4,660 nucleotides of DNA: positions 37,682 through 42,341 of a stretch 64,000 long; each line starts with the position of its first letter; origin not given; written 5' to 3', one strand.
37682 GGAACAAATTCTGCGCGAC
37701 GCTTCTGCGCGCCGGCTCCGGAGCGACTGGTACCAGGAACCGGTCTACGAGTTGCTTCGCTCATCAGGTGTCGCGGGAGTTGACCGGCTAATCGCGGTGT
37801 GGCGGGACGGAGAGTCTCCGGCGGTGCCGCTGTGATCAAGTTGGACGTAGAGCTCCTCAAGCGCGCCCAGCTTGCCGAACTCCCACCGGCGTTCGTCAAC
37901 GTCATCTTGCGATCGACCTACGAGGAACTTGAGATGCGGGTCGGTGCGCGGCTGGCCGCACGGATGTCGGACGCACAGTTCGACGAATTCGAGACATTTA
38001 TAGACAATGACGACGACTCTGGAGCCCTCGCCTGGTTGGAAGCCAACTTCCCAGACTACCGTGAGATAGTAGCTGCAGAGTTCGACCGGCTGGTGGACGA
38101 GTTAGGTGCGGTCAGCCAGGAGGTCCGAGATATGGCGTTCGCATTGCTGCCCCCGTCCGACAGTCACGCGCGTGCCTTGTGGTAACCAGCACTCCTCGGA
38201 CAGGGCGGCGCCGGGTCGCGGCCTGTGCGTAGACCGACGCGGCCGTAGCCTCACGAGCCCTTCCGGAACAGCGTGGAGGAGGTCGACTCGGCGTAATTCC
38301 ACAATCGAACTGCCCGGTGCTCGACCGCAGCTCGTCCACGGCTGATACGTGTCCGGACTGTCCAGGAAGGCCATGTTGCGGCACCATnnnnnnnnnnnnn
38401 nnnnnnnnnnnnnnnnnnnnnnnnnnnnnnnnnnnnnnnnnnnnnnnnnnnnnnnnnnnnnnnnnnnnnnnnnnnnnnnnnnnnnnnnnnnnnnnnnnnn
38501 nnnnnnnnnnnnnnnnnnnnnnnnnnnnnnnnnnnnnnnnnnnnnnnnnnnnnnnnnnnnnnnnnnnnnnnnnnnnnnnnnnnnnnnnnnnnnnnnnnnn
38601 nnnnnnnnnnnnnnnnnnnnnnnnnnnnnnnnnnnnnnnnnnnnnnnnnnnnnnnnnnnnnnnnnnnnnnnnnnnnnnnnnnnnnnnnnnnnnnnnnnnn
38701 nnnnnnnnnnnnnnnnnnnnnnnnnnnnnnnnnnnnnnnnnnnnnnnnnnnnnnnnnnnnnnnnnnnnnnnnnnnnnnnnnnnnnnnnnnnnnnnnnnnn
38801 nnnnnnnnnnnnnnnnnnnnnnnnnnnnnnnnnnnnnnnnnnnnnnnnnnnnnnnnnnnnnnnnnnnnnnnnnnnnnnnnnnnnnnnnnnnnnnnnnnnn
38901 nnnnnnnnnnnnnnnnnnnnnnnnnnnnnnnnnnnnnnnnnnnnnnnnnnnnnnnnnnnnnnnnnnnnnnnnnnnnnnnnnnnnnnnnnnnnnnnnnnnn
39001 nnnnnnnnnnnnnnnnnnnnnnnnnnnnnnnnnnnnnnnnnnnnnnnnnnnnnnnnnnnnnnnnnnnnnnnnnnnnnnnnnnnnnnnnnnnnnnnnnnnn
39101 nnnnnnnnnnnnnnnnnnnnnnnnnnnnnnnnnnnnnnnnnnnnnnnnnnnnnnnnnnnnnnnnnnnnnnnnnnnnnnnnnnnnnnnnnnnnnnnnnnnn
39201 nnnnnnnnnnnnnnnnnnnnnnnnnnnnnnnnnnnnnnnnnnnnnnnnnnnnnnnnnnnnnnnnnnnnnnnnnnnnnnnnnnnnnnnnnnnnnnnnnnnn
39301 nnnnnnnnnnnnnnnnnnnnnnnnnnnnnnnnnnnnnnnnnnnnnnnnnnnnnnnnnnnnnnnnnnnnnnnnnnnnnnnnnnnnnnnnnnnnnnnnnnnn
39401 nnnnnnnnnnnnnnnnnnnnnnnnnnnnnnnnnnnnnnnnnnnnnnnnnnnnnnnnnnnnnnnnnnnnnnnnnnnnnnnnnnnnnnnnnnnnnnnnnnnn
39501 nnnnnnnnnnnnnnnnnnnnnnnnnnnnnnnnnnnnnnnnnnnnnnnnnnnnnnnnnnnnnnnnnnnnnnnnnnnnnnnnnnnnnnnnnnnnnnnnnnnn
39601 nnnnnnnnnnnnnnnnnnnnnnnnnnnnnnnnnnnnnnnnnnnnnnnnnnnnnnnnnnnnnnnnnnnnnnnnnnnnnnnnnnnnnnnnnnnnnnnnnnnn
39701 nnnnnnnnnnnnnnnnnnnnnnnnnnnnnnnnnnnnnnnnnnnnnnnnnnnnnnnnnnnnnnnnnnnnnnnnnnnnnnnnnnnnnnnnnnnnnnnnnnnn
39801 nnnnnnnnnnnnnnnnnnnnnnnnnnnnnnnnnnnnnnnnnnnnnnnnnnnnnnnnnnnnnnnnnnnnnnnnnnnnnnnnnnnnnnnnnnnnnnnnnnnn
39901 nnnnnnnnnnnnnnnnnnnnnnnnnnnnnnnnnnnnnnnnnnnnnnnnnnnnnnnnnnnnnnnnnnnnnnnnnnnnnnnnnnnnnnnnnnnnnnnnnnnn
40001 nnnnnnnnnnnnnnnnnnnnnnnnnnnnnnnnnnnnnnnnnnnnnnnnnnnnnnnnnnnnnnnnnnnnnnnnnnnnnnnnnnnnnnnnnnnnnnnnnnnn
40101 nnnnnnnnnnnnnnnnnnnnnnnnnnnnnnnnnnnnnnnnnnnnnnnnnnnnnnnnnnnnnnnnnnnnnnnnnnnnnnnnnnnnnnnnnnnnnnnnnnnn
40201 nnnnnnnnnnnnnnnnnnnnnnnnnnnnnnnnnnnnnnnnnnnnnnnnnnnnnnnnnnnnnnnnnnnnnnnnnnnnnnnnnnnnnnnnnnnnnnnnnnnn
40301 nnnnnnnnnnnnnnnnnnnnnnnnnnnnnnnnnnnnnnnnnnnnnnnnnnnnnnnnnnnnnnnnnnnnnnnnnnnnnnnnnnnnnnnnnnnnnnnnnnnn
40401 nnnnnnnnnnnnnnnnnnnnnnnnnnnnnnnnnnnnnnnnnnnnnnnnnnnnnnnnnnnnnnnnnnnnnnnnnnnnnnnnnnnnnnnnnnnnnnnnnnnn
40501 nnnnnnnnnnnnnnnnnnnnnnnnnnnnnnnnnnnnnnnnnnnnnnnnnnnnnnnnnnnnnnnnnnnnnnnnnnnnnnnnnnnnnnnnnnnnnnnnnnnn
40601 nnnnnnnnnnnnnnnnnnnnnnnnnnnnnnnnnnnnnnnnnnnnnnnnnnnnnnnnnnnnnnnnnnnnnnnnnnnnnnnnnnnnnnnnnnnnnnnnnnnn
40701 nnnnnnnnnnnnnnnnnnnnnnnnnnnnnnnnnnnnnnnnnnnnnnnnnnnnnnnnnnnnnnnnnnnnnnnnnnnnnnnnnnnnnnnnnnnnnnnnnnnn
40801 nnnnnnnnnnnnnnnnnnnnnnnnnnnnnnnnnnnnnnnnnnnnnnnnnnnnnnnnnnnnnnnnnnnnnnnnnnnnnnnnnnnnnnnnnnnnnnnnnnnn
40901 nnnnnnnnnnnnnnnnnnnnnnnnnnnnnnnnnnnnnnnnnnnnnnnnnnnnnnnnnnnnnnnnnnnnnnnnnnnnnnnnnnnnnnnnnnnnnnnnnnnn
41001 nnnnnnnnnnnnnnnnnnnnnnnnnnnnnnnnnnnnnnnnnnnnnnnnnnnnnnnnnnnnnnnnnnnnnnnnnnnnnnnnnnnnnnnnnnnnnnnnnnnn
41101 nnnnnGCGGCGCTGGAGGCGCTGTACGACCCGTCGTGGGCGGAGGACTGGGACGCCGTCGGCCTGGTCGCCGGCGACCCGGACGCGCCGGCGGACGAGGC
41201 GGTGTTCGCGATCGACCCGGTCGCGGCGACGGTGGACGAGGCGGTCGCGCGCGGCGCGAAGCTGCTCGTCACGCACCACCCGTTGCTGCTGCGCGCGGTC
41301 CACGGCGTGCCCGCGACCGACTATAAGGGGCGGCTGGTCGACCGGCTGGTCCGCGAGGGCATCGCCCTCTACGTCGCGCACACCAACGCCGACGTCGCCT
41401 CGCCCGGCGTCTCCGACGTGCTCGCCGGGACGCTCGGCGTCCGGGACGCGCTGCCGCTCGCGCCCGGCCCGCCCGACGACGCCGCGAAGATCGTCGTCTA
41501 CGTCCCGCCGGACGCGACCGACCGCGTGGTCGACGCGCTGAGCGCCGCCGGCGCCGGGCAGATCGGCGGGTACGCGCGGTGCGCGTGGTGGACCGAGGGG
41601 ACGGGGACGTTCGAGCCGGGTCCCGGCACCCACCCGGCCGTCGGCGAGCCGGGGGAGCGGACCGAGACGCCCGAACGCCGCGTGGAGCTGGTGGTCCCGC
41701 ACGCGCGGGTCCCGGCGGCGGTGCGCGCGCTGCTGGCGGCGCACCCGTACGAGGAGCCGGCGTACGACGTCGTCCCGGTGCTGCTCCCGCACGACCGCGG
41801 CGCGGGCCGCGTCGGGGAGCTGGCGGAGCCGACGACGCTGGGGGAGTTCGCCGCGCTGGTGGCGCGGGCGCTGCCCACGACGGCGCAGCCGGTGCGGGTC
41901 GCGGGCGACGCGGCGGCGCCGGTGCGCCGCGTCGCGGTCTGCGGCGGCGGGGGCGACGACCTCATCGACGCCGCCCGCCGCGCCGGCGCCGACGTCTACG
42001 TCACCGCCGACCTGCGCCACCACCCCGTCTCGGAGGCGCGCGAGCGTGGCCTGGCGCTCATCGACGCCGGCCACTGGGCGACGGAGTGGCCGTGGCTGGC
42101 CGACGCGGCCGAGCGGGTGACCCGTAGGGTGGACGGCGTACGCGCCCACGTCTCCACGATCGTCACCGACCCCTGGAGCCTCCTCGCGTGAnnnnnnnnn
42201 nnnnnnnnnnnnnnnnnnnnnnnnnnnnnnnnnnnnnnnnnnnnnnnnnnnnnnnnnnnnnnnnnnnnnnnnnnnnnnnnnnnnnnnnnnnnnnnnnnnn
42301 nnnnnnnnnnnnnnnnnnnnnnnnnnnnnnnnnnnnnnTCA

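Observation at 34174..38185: Low-GC insertion after tRNA-Val carrying a STAND NTPase-TPR protein and a coupled small acidic protein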

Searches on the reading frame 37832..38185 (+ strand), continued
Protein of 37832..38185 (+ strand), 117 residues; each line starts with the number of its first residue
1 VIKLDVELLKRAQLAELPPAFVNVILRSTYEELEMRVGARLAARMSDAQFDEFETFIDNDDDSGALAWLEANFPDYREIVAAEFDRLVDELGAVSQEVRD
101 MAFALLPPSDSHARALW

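Call 81: search_protein_families(library=pfam, proteins=[L120:974-4246:+, L121:2307-4202:+, L123:1-930:+, L123:1306-2151:-, L119:5589-7805:+], max_evalue=0.01)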
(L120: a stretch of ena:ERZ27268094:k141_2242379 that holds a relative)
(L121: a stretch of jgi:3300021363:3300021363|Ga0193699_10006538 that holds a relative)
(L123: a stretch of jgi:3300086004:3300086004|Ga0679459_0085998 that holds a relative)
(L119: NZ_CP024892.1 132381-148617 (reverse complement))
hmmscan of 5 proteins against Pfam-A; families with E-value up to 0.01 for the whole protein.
L120:974-4246:+ (1091 aa): 3 families
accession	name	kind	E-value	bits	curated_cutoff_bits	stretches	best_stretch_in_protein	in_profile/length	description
PF13289.12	SIR2_2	-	8.8e-22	78.2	24.5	1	121-255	2-140/141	SIR2-like domain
PF25199.1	nSTAND_NTPase5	-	0.00014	22.2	34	0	929-998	34-105/145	Novel STAND NTPase 5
PF13479.12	AAA_24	-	0.0059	16.9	27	0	939-1023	5-69/195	AAA domain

L121:2307-4202:+ (632 aa): 3 families
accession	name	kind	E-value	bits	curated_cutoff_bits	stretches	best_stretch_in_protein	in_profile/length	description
PF13479.12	AAA_24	-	0.0042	17.4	27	1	479-563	5-69/195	AAA domain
PF25199.1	nSTAND_NTPase5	-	0.0047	17.2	34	0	469-538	34-105/145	Novel STAND NTPase 5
PF03308.22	MeaB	-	0.0093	15.4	23.1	0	475-512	32-71/273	Methylmalonyl Co-A mutase-associated GTPase MeaB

L123:1-930:+ (309 aa): 26 families (the best 25 are shown)
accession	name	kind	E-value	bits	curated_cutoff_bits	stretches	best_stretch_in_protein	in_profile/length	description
PF00515.34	TPR_1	-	2.2e-34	116.3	27.8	5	99-129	1-31/34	Tetratricopeptide repeat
PF07719.23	TPR_2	-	2.5e-34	114.9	27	5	99-129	1-31/34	Tetratricopeptide repeat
PF13414.12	TPR_11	-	1.7e-31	108.1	26.8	3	74-113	3-42/42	TPR repeat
PF13432.12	TPR_16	-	3.6e-28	98.1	32.7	3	138-198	2-61/65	Tetratricopeptide repeat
PF13181.12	TPR_8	-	5.9e-22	76.4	25.7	1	99-130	1-32/34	Tetratricopeptide repeat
PF13428.12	TPR_14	-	3.6e-20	70.8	23.5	2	134-176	2-44/44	Tetratricopeptide repeat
PF14559.12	TPR_19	-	1.2e-19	70.9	25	3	143-195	1-53/68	Tetratricopeptide repeat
PF13431.12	TPR_17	-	4e-19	67.7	24.4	2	87-119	1-33/34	Tetratricopeptide repeat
PF13424.12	TPR_12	-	2.9e-18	66.3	30.1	4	139-195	9-73/77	Tetratricopeptide repeat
PF13371.12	TPR_9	-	1.4e-17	63.9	35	4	82-139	12-66/73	Tetratricopeptide repeat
PF13174.12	TPR_6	-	7.7e-12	45.5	26.3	0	105-125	6-26/33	Tetratricopeptide repeat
PF23914.1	TPR_CcmH_CycH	-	3.6e-09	37.1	42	1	38-126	57-148/158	Cytochrome c-type biogenesis protein H TPR domain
PF12895.13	ANAPC3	-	1.1e-07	32.4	27.2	2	80-158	4-81/82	Anaphase-promoting complex, cyclosome, subunit 3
PF13374.12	TPR_10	-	3.3e-07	30.6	27.5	0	103-127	6-30/42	Tetratricopeptide repeat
PF03704.23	BTAD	-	1.1e-06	29.5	22.1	2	16-92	47-123/146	Bacterial transcriptional activator domain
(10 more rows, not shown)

L123:1306-2151:- (281 aa): 1 family
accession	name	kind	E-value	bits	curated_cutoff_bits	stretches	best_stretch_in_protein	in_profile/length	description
PF00155.27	Aminotran_1_2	-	1e-19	71.4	19.7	1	2-263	94-361/361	Aminotransferase class I and II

L119:5589-7805:+ (738 aa): 4 families
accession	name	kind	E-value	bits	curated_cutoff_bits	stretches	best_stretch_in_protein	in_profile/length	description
PF01935.23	DUF87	-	4.9e-08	33.8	23.2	1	279-336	3-62/220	Helicase HerA, central domain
PF10412.15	TrwB_AAD_bind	-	2.9e-06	26.9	20.5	0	549-615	246-317/387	Type IV secretion-system coupling protein DNA-binding domain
PF25199.1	nSTAND_NTPase5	-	0.0004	20.7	34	1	293-348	36-92/145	Novel STAND NTPase 5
PF13191.12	AAA_16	-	0.00051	21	32.6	0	296-340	22-71/167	AAA ATPase domain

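Call 82: search_protein_families(library=padloc, proteins=[L120:974-4246:+, L121:973-2247:+, L121:2307-4202:+, L123:1-930:+, L123:1306-2151:-, L119:5589-7805:+], max_evalue=0.01)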
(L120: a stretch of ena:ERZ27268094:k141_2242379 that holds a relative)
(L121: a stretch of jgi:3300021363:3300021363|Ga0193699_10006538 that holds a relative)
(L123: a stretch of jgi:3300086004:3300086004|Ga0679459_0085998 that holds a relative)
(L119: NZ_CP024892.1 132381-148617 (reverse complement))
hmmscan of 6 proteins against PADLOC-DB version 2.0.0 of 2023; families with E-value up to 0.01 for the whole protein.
L120:974-4246:+ (1091 aa): 8 families
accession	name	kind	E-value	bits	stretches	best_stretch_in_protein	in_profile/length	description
PDLC03856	LmuA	-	4.5e-11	40.6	1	101-284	97-277/433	-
PDLC04166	Dsr1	-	2.6e-08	30.1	1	6-208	12-207/1227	-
PDLC00407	ThsA1|ThsA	-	3e-08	30.7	1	92-240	76-227/478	STALD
PDLC04140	mad8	-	9.4e-08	29.9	1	937-1020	28-101/314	mads_8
PDLC00409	ThsA1|ThsA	-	4.6e-06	24.2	1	82-208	69-196/242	STALD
PDLC04968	PDC-S25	-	5.4e-06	23.7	1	120-188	141-206/517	-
PDLC01055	HerA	-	0.00072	16.5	1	927-970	148-191/532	Type III coevolved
PDLC04967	PDC-S25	-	0.0013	15.9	1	122-206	149-236/528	-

L121:973-2247:+ (424 aa): 6 families
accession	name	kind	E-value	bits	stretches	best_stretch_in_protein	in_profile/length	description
PDLC03856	LmuA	-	7.6e-12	43.1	1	101-284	97-277/433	-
PDLC00407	ThsA1|ThsA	-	2.9e-09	34.1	1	10-240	13-227/478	STALD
PDLC04166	Dsr1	-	3.6e-09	32.9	1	6-208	12-207/1227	-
PDLC00409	ThsA1|ThsA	-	4.5e-07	27.5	1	10-208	14-196/242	STALD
PDLC04968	PDC-S25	-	9.8e-07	26.1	1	120-188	141-206/517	-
PDLC04967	PDC-S25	-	0.00033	17.8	1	122-206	149-236/528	-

L121:2307-4202:+ (632 aa): 2 families
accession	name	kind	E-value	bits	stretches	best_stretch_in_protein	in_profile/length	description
PDLC04140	mad8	-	7.6e-08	30.2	1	477-562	28-103/314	mads_8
PDLC01055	HerA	-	0.00039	17.3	1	467-510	148-191/532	Type III coevolved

L123:1-930:+ (309 aa): 2 families
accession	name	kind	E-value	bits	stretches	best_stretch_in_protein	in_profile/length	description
PDLC01172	TPR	-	5.7e-05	20.1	0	98-135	83-120/448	TPR repeats containing protein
PDLC01171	TPR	-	0.00037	17.6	1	7-194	81-280/504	TPR repeats containing protein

L123:1306-2151:- (281 aa): 0 families

L119:5589-7805:+ (738 aa): 11 families
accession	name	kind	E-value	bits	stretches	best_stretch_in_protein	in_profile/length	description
PDLC04140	mad8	-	1.9e-17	61.7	1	299-648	28-295/314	mads_8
PDLC01055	HerA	-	5.9e-07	26.6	1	296-348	154-209/532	Type III coevolved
PDLC04105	HerA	-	1.9e-06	24.7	1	275-338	142-207/576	-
PDLC04103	HerA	-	1.1e-05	22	0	299-337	173-211/579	-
PDLC02684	DndH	-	0.00061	15.4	1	548-589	1598-1642/1715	DndH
PDLC04102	HerA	-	0.0015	14.9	0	502-583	459-551/654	-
PDLC04098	HerA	-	0.0017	15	0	286-317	161-193/686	-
PDLC04100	HerA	-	0.0021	14.8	0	283-324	147-189/580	-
PDLC04470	PDC-M16A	-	0.0049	13.1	1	295-341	229-275/895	-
PDLC02685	DndH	-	0.0093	11.6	0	551-588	1564-1604/1678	DndH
PDLC02185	HerA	-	0.0099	12.6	0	298-324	164-190/585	-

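Call 87: fold_search(model_id=the predicted structure, library=viral)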
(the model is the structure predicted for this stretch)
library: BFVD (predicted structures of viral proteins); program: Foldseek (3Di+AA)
matches with E <= 10: 36; with E <= 0.001: 0
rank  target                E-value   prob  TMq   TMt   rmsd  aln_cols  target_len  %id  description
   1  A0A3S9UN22            2.9e+00  0.12  0.31  0.25  12.2       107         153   14  Uncharacterized protein [Arthrobacter phage Maja]
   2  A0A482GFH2            3.3e+00  0.06  0.22  0.13  14.6       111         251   13  (no name in the UniProt tables at hand)
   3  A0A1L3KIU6            3.9e+00  0.06  0.24  0.08  15.8       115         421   11  Maturation protein [Hubei levi-like virus 4]
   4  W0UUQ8                4.1e+00  0.08  0.26  0.17   8.9        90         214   17  (no name in the UniProt tables at hand)
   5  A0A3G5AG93            4.1e+00  0.06  0.23  0.22  11.9       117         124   20  Uncharacterized protein [Hyperionvirus sp.]
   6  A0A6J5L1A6            4.1e+00  0.06  0.27  0.11  17.8       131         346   13  Uncharacterized protein [uncultured Caudovirales phage]
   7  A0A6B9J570            4.6e+00  0.09  0.32  0.09  14.2       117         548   11  (no name in the UniProt tables at hand)
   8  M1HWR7                4.9e+00  0.07  0.28  0.16  15.0       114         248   15  (no name in the UniProt tables at hand)
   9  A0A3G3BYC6            5.2e+00  0.09  0.33  0.36   9.5       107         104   18  Uncharacterized protein [Edwardsiella phage Edno5]
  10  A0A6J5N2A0            5.5e+00  0.08  0.26  0.14   8.3        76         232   12  Uncharacterized protein [uncultured Caudovirales phage]
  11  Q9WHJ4                5.5e+00  0.03  0.22  0.10  16.2       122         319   11  Cyclin-like domain-containing protein [Walleye epidermal hyperplasia virus 2]
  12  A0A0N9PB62            6.5e+00  0.08  0.29  0.34   8.9        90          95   12  (no name in the UniProt tables at hand)
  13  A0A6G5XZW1            6.5e+00  0.05  0.24  0.28  14.6        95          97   18  (no name in the UniProt tables at hand)
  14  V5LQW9                6.5e+00  0.03  0.23  0.16  19.0       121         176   14  (no name in the UniProt tables at hand)
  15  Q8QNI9                6.5e+00  0.02  0.18  0.07  13.3       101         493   18  ESV-1-84 [Ectocarpus siliculosus virus 1 (isolate New Zealand/Kaikoura/1988)]
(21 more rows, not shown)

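Call 94: find_encoding_contigs(protein=P0065, flank=3000, max_places=3)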
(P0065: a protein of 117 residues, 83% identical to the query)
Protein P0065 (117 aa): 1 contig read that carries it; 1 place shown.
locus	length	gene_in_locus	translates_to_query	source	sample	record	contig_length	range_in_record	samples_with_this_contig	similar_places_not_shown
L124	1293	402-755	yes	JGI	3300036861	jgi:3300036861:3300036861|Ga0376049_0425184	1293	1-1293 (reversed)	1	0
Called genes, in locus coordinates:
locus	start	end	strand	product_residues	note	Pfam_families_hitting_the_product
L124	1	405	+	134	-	?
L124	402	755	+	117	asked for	PF18908:DUF5663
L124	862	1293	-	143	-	?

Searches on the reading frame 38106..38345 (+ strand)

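Call 61: search_protein_families(library=pfam, proteins=[window:38106-38345:+], max_evalue=1)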
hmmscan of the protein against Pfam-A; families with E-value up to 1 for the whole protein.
window:38106-38345:+ (79 aa): 1 family
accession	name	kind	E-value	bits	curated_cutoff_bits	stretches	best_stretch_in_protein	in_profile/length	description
PF20150.5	2EXR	-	0.15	13.6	24.8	1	6-51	12-36/94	2EXR family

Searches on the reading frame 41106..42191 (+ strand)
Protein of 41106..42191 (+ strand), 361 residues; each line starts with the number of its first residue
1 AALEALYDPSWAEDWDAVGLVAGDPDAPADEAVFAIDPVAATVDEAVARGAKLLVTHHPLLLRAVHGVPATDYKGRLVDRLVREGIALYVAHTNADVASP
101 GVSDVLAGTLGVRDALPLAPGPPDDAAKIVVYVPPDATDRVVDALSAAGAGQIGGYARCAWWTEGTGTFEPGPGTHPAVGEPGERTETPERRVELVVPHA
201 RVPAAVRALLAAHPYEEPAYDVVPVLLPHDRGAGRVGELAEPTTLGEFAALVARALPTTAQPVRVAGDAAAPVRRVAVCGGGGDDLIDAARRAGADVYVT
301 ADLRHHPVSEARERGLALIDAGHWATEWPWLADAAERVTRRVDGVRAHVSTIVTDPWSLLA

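Call 27: search_protein_families(library=pfam, proteins=[window:41106-42191:+], max_evalue=0.001)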
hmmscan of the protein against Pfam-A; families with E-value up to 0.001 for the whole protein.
window:41106-42191:+ (361 aa): 1 family
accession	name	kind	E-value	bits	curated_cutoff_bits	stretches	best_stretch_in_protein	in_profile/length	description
PF01784.24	DUF34_NIF3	-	1.5e-68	231.6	23.4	1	2-355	9-255/256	Duf34/NIF3 (NGG1p interacting factor 3)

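Call 28: find_related_loci(query=window:41106-42191:+, collection=genome_contigs, flank=10000)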
Query window:41106-42191:+ (361 aa) in genome_contigs; peptide patterns used: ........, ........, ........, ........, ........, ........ (x = any residue, [..] = any of these).
600 stretches matched a pattern (row limit reached: there are more); 567 encode a relative of the query (tblastn E <= 1e-3); the best 80 are kept; 80 distinct loci.
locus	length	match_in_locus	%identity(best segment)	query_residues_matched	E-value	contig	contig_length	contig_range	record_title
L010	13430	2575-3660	58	3-358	7e-114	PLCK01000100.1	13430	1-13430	MAG: Actinomycetota bacterium isolate palsa_607 73.20111000_P3M.104_contig_36456, whole genome shotgun sequence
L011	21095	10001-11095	53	1-359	8e-110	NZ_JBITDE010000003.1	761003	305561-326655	Kribbella sp. NPDC051587 NPDC051587_36_A1.ctg-0003, whole genome shotgun sequence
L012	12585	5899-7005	56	3-358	4e-108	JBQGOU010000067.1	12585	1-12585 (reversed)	MAG: Cellulomonadaceae bacterium isolate AOP1_E1_surf _bin _38 AOP1_E1_surf.bin.38_67, whole genome shotgun sequence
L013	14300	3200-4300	54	1-361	1e-105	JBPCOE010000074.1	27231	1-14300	MAG: Jatrophihabitans sp. isolate TH_ant_mag_148 S1Ck127_3771101_flag_0_multi_25.9908_len_27231, whole genome shotgun se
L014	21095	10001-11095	57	1-359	4e-105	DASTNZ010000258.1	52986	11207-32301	MAG TPA_asm: Jiangellaceae bacterium isolate SMAG_U2157 k141_1406591, whole genome shotgun sequence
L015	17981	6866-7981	53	1-359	3e-103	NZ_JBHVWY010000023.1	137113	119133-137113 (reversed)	Kribbella sp. NPDC058245 NPDC058245_328_F3.ctg-0023, whole genome shotgun sequence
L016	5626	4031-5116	52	3-358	8e-102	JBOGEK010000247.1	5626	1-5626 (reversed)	MAG: Acidothermaceae bacterium isolate TC-S_metawrap_bin.181 k127_623887, whole genome shotgun sequence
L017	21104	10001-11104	56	1-359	3e-101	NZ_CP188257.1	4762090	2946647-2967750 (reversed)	Angustibacter sp. McL0619 chromosome, complete genome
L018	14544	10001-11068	58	1-357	9e-99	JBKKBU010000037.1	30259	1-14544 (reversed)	MAG: Mycobacteriales bacterium isolate swi_bin.373 S1Ck127_5507903_flag_1_multi_10.7274_len_30259, whole genome shotgun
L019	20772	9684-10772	53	1-359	2e-97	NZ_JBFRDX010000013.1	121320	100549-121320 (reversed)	Marmoricola sp. RAF53 SCAFFOLD_12, whole genome shotgun sequence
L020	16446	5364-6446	52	1-359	1e-97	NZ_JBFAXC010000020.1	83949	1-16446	Nocardia sp. NPDC052001 NPDC052001_147_E8.ctg-0020, whole genome shotgun sequence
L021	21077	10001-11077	53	3-359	1e-96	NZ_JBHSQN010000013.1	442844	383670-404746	Nocardia lasii strain CGMCC 4.7279 platanus_K_21_77_13, whole genome shotgun sequence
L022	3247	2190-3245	52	1-353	4e-98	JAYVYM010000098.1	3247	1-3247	MAG: Frankiales bacterium isolate GL85_UP_metabat_129 GL85_UP_metabat_129_97, whole genome shotgun sequence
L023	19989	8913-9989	50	3-359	3e-96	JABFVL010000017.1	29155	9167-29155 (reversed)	MAG: Mycobacteriales bacterium isolate Bin2.3 NODE_532_length_29155_cov_3.585971, whole genome shotgun sequence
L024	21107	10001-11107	54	1-359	6e-96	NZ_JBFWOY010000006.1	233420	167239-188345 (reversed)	MAG: Pseudonocardia sp. isolate CA_2019_TPBF_147 NODE_509_length_233420_cov_9.571149_TPBF, whole genome shotgun sequence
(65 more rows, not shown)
